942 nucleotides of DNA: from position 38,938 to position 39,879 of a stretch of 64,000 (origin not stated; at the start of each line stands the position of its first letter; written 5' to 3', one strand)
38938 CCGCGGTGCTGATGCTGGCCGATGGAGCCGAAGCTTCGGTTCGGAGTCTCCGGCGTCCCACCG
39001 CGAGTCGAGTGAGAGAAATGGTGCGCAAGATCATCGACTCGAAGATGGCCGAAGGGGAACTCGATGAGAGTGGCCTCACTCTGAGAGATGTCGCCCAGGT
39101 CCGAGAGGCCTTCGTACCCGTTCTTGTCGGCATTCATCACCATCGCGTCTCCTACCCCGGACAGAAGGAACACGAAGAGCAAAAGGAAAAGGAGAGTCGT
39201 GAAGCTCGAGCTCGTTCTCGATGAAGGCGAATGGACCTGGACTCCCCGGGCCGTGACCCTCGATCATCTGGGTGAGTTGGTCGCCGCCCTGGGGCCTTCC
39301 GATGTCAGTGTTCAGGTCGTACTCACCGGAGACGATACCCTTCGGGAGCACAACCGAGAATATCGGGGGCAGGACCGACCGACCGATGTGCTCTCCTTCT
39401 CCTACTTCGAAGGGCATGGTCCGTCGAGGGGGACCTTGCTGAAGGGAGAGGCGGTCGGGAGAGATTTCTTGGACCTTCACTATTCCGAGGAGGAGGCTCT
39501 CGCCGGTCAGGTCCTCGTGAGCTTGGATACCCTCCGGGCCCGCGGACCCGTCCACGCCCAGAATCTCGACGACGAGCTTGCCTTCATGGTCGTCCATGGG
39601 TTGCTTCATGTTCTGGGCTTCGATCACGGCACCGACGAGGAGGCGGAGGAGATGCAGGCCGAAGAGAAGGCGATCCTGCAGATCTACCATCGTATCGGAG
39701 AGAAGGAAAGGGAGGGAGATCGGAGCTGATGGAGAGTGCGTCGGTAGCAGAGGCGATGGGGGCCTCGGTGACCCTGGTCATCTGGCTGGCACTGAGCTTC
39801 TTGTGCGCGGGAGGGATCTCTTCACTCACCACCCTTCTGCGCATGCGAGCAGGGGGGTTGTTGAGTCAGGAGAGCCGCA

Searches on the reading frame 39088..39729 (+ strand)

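Call 81: search_protein_families(library=pfam, proteins=[window:39088-39729:+], max_evalue=0.0001)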
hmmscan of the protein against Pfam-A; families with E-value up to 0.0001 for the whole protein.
window:39088-39729:+ (213 aa): 1 family
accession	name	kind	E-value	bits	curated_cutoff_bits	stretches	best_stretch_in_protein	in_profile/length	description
PF02130.23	YbeY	-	6.7e-28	97.6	25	1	70-198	25-127/129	Endoribonuclease YbeY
